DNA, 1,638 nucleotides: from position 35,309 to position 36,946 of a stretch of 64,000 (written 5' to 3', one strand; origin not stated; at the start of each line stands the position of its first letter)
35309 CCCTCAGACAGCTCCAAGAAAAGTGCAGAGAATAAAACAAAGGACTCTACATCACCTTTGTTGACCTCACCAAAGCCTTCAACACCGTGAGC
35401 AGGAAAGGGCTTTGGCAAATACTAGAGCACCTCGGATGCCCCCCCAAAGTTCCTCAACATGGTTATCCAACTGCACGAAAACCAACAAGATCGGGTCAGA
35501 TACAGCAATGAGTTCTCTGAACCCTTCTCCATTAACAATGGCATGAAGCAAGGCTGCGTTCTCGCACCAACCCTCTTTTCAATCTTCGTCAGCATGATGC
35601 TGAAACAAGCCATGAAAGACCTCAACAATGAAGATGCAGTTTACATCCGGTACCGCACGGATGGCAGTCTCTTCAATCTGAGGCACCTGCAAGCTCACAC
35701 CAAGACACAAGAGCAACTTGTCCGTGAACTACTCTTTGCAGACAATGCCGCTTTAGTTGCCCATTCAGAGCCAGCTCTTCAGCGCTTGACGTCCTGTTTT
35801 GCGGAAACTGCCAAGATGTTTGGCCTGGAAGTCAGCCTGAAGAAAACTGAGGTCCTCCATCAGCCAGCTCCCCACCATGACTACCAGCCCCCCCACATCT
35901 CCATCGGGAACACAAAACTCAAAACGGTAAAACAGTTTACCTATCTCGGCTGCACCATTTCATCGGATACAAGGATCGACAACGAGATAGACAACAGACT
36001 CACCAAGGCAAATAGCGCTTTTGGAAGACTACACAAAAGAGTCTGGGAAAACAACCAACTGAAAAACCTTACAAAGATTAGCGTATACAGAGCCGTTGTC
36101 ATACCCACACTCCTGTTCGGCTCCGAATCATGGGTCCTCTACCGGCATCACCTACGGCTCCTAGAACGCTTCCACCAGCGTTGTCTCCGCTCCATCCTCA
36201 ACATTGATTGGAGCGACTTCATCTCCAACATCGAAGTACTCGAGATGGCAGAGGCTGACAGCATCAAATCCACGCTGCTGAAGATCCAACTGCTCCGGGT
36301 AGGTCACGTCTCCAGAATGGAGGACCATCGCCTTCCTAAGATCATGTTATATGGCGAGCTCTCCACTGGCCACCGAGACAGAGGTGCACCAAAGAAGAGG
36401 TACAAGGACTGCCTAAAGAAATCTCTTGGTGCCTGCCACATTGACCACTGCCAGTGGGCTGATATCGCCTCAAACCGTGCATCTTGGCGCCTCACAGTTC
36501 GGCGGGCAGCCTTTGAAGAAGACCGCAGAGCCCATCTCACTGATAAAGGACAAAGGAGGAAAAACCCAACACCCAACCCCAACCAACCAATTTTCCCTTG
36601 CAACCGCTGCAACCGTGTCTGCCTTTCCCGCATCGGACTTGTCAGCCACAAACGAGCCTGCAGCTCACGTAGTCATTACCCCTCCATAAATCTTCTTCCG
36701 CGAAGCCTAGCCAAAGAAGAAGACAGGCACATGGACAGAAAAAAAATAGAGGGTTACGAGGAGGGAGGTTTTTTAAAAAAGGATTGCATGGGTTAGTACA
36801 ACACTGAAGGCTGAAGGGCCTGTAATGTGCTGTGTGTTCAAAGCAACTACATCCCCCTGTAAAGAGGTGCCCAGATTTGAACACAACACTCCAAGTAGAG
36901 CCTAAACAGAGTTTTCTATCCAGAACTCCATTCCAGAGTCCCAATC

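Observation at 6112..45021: Partial TEP1 (telomerase protein component 1) ortholog on the minus strand, with repeat-filled introns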

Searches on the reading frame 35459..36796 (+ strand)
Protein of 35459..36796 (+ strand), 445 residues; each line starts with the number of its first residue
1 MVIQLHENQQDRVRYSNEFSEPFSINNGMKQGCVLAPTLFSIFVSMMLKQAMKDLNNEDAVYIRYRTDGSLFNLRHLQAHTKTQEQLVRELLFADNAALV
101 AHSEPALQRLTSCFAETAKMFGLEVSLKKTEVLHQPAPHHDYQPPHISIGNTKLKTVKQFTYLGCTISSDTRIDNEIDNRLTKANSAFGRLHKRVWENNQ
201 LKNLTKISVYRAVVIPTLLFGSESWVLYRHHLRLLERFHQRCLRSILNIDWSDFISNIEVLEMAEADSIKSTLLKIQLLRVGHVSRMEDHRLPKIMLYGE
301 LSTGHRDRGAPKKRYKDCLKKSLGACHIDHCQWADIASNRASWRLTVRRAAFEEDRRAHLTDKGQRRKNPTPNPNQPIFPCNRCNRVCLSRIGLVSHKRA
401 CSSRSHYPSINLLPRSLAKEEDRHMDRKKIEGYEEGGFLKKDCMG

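Call 27: search_protein_families(library=pfam, proteins=[window:35459-36796:+], max_evalue=0.01)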
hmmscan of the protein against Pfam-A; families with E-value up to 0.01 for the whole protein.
window:35459-36796:+ (445 aa): 1 family
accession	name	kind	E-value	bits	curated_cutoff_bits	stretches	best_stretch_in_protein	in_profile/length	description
PF00078.32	RVT_1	-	8e-13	49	29.6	1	17-167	108-205/205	Reverse transcriptase (RNA-dependent DNA polymerase)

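Call 29: find_homologous_proteins(query=window:35459-36796:+, max_evalue=1e-20)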
Query window:35459-36796:+ (445 aa): 1723 proteins with E <= 1e-20 among 5983 candidates; the best 120 are listed.
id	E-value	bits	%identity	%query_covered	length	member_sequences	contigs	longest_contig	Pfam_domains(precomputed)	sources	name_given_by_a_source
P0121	4.0e-215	733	91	80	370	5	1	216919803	PF00078.33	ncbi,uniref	ncbi:uncharacterized protein [Narcine bancroftii]|uniref:uncharacterized protein n=1 Tax=Narcine ban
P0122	1.5e-194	665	86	76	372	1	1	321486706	-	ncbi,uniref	ncbi:uncharacterized protein [Narcine bancroftii]|uniref:uncharacterized protein n=1 Tax=Narcine ban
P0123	1.6e-192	658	72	92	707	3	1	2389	PF00078.33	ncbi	-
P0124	2.6e-188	644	69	92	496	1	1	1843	PF00078.33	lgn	-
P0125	5.2e-187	640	68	91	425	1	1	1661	PF00078.33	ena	-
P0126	6.9e-187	640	68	92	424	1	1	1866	PF00078.33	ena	-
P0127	1.7e-185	635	68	92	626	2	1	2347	PF00078.33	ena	-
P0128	6.8e-185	633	69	91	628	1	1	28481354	PF00078.33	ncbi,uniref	ncbi:uncharacterized protein LOC134776430 [Penaeus indicus]|uniref:uncharacterized protein LOC134776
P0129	1.7e-183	629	68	91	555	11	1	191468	PF00078.33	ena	-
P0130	5.1e-183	627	68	94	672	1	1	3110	PF00078.33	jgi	-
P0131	5.5e-183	627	68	92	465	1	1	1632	PF00078.33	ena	-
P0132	1.8e-182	625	68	91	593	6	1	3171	PF00078.33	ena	-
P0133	6.7e-182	623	68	91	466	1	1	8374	PF00078.33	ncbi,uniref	ncbi:uncharacterized protein LOC134789139 [Penaeus indicus]|uniref:uncharacterized protein LOC134789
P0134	1.4e-181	622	68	91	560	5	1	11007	PF00078.33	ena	-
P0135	3.4e-179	614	67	93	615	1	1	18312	PF00078.33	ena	-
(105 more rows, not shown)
